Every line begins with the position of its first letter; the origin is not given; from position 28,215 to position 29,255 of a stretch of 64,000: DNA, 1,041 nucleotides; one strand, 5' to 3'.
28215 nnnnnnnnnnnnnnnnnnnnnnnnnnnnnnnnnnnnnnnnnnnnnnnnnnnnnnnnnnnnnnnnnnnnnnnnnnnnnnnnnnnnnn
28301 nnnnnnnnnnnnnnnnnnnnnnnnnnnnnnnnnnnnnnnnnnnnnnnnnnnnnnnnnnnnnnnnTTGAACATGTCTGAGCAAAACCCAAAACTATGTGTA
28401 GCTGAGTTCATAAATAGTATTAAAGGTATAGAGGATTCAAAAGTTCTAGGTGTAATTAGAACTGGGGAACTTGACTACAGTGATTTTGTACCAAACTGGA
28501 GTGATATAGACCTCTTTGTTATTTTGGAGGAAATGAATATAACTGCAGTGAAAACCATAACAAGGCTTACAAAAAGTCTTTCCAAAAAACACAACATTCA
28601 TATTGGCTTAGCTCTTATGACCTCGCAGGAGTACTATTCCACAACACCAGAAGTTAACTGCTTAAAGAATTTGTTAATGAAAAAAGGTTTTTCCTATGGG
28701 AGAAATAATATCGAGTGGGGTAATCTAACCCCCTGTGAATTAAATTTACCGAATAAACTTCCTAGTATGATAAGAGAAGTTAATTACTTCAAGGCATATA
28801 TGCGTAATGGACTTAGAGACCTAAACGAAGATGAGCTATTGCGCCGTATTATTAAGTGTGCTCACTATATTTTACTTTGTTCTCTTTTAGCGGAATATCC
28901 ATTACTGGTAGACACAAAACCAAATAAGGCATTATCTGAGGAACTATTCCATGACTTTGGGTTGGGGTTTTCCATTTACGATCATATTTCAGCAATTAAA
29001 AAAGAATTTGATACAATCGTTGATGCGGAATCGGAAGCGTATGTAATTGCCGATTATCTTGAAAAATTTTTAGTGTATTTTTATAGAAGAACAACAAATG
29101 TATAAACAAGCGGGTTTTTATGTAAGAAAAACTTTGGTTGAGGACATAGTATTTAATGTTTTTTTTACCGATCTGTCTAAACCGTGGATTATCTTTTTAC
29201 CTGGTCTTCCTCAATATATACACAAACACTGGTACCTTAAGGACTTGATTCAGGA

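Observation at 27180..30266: NDK-like gene, attenuator, then an HprK-like kinase / nucleotidyltransferase / alpha/beta hydrolase / NUDIX cassette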

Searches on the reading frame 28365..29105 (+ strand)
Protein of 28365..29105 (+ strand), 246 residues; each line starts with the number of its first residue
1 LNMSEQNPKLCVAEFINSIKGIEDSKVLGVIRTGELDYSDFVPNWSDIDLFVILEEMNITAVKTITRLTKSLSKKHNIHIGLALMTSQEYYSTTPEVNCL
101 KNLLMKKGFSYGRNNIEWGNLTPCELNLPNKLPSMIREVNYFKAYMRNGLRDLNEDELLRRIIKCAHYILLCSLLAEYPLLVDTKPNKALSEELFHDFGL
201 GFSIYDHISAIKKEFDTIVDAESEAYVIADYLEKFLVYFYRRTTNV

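Call 3: search_protein_families(library=pfam, proteins=[window:28365-29105:+], max_evalue=1)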
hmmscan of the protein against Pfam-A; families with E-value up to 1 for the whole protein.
window:28365-29105:+ (246 aa): 0 families

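Call 6: search_protein_families(library=padloc, proteins=[window:28365-29105:+], max_evalue=1)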
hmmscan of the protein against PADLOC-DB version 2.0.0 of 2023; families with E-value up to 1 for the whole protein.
window:28365-29105:+ (246 aa): 1 family
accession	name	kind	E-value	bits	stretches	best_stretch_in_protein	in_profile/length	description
PDLC04903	PDC-S09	-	0.00038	18.7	1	45-94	43-94/108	-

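Call 7: search_protein_families(library=ncbifam, proteins=[window:28365-29105:+], max_evalue=1)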
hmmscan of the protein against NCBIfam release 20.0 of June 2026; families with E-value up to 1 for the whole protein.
window:28365-29105:+ (246 aa): 0 families

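Call 9: search_solved_structures(query=window:28365-29105:+, max_evalue=10, show_alignments=3)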
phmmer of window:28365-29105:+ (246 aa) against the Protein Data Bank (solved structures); distinct sequences matched with E-value up to 10: 2.
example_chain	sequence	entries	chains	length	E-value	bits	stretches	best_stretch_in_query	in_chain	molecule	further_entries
6o60_C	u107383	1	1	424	0.068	16.1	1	106-173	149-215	F-box/LRR-repeat protein 2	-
6t1t_A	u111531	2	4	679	0.42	13.5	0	189-222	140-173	NADPH--cytochrome P450 reductase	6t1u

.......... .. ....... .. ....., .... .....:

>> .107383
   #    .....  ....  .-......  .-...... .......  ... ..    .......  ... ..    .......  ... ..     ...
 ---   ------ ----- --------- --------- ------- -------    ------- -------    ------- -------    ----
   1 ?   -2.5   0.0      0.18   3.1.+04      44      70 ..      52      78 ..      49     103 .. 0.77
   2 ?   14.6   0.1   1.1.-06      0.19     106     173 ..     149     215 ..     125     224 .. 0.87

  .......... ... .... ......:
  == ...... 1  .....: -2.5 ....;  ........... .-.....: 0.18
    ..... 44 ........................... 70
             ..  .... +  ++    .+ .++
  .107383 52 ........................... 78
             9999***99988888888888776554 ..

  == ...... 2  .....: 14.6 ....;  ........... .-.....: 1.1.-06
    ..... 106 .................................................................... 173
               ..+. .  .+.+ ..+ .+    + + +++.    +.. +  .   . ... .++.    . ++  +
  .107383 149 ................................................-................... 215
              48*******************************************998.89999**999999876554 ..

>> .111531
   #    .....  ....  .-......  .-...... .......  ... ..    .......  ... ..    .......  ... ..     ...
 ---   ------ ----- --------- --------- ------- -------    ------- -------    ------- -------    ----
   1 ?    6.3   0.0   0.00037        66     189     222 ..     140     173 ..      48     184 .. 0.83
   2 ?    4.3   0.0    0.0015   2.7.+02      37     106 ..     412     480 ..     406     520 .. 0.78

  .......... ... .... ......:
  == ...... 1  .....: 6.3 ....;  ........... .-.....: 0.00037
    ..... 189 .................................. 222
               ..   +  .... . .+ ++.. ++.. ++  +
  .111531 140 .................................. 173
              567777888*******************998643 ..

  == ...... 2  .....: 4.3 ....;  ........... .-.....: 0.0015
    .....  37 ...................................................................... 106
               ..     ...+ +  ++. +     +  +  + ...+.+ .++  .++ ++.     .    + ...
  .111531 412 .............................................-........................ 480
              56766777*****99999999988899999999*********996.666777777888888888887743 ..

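Call 41: find_homologous_proteins(query=window:28365-29105:+, max_evalue=0.001)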
Query window:28365-29105:+ (246 aa): 1 proteins with E <= 0.001 among 328 candidates.
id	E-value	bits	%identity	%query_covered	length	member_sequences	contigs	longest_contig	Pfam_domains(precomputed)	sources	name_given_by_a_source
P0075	8.1e-160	548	100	99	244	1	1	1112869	-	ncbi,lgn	ncbi:MAG: hypothetical protein ACOZAO_03875 [Patescibacteria group bacterium]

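Call 48: find_homologous_proteins(query=A6, max_evalue=0.001)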
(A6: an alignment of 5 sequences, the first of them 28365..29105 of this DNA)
Query A6 (5 sequences) (246 aa, profile of the alignment): 19 proteins with E <= 0.001 among 3892 candidates.
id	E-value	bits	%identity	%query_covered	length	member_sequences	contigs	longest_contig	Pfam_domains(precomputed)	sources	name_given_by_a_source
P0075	7.0e-99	348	100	99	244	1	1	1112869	-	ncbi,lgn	ncbi:MAG: hypothetical protein ACOZAO_03875 [Patescibacteria group bacterium]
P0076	2.4e-72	262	21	30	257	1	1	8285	-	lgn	-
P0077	5.5e-46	175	23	93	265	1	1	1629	-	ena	-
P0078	2.7e-32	130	26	30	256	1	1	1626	PF01909.30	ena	-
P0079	4.0e-30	123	25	37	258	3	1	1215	-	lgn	-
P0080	1.0e-28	119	25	34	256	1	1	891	-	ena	-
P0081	6.0e-26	110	32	26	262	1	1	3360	-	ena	-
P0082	8.7e-26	109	32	24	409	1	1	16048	PF00293.35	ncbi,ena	-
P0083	2.0e-25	108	33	35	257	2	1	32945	-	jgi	-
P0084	2.7e-23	101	28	37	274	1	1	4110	PF01909.30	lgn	-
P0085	8.7e-23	99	28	22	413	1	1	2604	PF00293.35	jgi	-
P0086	1.1e-22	99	25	28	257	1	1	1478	-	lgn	-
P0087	5.4e-22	97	33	31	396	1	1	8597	PF00293.35,PF01909.30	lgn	-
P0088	5.7e-22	97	30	26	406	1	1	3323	PF00293.35,PF01909.30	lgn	-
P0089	3.2e-20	91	27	31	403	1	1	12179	PF00293.35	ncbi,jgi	-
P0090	1.1e-19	89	29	26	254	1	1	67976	-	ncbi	-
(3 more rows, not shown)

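Call 49: find_encoding_contigs(protein=P0090, flank=7000, max_places=2)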
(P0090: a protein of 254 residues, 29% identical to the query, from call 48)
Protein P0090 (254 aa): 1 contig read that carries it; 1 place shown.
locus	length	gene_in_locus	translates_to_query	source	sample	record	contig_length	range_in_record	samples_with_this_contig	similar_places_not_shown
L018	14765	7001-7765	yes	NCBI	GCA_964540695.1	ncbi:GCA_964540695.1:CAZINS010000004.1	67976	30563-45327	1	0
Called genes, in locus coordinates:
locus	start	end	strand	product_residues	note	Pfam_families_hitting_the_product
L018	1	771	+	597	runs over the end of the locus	PF12710:HAD (weak), PF13439:Glyco_transf_4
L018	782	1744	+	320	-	PF01636:APH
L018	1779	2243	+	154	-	-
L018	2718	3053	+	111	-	-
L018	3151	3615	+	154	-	PF03703:bPH_2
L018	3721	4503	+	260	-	PF03848:TehB, PF01209:Ubie_methyltran, PF05175:MTS, PF13489:Methyltransf_23, PF06325:PrmA, PF13847:Methyltransf_31, PF08241:Methyltransf_11, PF08242:Methyltransf_12, +2 more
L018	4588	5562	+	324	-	PF00334:NDK, PF13238:AAA_18 (weak)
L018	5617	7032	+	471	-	PF00293:NUDIX, PF00535:Glycos_transf_2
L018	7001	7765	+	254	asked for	-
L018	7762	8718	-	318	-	-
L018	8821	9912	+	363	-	PF01761:DHQ_synthase, PF24621:DHQS_C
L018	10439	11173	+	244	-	PF01135:PCMT, PF06325:PrmA, PF13489:Methyltransf_23, PF01209:Ubie_methyltran, PF05175:MTS, PF13847:Methyltransf_31, PF08241:Methyltransf_11, PF08242:Methyltransf_12, +4 more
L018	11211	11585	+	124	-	-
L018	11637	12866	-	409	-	PF00270:DEAD, PF04851:ResIII, PF00271:Helicase_C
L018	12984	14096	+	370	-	-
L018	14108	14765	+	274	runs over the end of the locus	-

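Call 50: find_encoding_contigs(protein=P0082, flank=7000, max_places=2)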
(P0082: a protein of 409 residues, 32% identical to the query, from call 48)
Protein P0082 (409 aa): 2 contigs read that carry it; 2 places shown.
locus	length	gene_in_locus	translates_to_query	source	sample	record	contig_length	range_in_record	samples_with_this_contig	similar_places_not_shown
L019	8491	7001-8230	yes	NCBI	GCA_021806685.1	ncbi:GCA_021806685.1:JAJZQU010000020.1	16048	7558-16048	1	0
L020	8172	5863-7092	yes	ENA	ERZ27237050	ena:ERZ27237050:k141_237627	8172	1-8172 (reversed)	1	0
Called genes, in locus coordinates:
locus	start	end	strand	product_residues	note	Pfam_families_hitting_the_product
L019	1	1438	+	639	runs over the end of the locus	PF00012:HSP70, PF06723:MreB_Mbl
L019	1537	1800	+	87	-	PF11950:DUF3467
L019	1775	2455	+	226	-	-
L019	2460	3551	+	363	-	PF00226:DnaJ, PF01556:DnaJ_C, PF27659:CHP02642 (faint), PF00684:DnaJ_CXXCXGXG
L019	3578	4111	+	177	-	-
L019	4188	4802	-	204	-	-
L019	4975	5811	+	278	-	PF03848:TehB, PF05175:MTS, PF13489:Methyltransf_23, PF01209:Ubie_methyltran, PF06325:PrmA, PF08241:Methyltransf_11, PF08242:Methyltransf_12, PF13649:Methyltransf_25, +2 more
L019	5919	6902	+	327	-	PF00334:NDK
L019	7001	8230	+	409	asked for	PF00293:NUDIX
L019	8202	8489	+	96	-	?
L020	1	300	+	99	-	?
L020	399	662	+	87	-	PF11950:DUF3467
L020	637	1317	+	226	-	-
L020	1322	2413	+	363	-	PF00226:DnaJ, PF01556:DnaJ_C, PF27659:CHP02642 (faint), PF00684:DnaJ_CXXCXGXG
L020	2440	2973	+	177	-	-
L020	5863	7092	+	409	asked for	PF00293:NUDIX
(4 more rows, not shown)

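Call 51: find_encoding_contigs(protein=P0083, flank=7000, max_places=2)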
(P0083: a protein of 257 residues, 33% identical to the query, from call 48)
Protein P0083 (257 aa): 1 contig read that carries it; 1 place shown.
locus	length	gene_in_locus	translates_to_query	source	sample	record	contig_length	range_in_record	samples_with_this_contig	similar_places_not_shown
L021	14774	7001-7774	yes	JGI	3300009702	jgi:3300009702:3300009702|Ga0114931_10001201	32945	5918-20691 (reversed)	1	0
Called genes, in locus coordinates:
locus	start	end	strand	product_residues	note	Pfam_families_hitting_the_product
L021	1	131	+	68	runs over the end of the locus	-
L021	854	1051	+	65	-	-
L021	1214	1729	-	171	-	PF13238:AAA_18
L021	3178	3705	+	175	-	PF00293:NUDIX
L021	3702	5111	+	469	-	PF00293:NUDIX, PF00535:Glycos_transf_2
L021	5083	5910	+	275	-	PF03848:TehB, PF01209:Ubie_methyltran, PF05175:MTS, PF13489:Methyltransf_23, PF06325:PrmA, PF13847:Methyltransf_31, PF08241:Methyltransf_11, PF08242:Methyltransf_12, +4 more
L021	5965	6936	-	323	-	PF00334:NDK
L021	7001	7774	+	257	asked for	-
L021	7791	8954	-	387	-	-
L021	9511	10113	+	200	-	-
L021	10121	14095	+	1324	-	PF10544:T5orf172 (faint), PF04851:ResIII, PF18766:SWI2_SNF2 (faint), PF07669:Eco57I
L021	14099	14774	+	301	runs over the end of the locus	-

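Call 62: predict_structure(alignment_id=A7)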
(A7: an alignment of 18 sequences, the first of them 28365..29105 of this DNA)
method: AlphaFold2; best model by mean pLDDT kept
length: 246 residues; sequences in the alignment: 18
mean_pLDDT: 64.2   pTM: 0.55
mean pLDDT of the five models: 64.2, 63.1, 60.0, 59.6, 58.7
residues with pLDDT >= 90: 16; 70-90: 65; 50-70: 121; < 50: 44
segments of 3 or more residues with pLDDT < 50: 1-4, 96-101, 173-186, 201-205
pLDDT, mean of each block of 10 residues (from residue 1): 65 90 78 68 76 87 90 89 83 53 53 67 56 53 53 57 55 45 49 60 50 50 56 62 53
secondary structure, 60 per line:
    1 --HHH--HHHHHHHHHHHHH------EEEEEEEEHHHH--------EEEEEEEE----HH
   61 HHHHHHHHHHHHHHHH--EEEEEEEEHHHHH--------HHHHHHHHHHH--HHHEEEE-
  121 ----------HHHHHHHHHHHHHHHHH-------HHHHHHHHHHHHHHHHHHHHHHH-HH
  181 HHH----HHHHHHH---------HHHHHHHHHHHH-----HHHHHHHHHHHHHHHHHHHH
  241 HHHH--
elements in order: H8-20 E27-34 H35-38 E47-54 H59-76 E79-86 H87-91 H100-110 E116-119 H131-147 H155-177 H179-183 H188-194 H204-215 H221-244

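Call 64: search_solved_structures(query=A8, max_evalue=10, show_alignments=3)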
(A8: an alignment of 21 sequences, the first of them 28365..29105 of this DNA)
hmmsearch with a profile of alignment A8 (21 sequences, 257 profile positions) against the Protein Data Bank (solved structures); distinct sequences matched with E-value up to 10: 13.
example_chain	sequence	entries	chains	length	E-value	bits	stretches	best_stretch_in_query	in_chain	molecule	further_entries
9xbd_E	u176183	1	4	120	5.9e-06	28.9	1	1-96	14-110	Nucleotidyltransferase domain-containing protein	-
6sxj_A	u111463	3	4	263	0.0007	22.1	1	7-115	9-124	Streptomycin 3''-adenylyltransferase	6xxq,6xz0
9ntn_G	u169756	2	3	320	0.014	17.8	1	28-59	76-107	CdnD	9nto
7uy4_A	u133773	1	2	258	0.16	14.4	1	6-53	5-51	Aminoglycoside (3'') (9) adenylyltransferase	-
7qiw_m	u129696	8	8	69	0.22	13.9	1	139-188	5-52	60S ribosomal protein L38 | eL38 (60S ribosomal protein L38)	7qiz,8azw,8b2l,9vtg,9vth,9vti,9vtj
2ebz_A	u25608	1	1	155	0.28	13.6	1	164-210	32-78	Regulator of G-protein signaling 12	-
2rff_A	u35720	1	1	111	0.3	13.5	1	8-56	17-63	Putative nucleotidyltransferase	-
7cnr_A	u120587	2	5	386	0.35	13.3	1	37-68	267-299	DUF521 domain-containing protein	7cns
1ylq_A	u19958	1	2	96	0.44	12.9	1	15-89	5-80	putative nucleotidyltransferase, hypothetical protein AF0614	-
4ebj_A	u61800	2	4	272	0.69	12.3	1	10-58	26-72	Aminoglycoside nucleotidyltransferase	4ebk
7vyv_A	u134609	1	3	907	0.98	11.8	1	189-232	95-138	Depolymerase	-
7vz3_A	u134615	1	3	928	1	11.8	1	189-232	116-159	Depolymerase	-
7rmy_A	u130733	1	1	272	2.6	10.4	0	159-210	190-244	De Novo designed tunable homodimer, D_3-337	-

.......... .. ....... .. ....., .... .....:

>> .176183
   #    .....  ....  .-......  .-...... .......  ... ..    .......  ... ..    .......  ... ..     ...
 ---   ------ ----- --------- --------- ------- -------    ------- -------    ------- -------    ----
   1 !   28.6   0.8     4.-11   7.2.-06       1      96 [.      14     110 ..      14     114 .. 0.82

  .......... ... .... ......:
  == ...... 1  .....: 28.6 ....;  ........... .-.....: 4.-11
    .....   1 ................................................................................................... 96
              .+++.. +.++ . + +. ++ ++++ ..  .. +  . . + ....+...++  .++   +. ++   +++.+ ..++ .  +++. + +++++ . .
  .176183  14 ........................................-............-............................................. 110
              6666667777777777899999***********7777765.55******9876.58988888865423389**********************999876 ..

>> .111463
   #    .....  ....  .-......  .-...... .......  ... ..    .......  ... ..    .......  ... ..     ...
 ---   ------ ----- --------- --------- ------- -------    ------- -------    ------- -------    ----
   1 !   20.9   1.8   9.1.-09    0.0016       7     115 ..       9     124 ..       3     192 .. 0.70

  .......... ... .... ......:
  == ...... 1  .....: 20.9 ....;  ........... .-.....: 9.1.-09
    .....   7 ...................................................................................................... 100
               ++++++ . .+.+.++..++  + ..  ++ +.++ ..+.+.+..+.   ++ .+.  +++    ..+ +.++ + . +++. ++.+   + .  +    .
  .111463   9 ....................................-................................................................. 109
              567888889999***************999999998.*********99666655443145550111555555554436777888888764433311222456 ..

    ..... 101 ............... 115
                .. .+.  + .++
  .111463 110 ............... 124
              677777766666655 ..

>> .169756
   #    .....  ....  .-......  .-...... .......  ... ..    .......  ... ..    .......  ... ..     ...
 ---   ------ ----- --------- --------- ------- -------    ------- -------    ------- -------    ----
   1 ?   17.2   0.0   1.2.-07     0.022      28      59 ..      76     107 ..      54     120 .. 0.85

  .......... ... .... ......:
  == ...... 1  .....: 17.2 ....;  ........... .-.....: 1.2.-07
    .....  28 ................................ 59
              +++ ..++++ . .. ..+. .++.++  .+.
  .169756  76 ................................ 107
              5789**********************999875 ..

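Call 84: search_protein_families(library=phrogs, proteins=[window:28365-29105:+], max_evalue=0.01)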
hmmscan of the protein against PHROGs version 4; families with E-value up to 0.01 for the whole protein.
window:28365-29105:+ (246 aa): 0 families
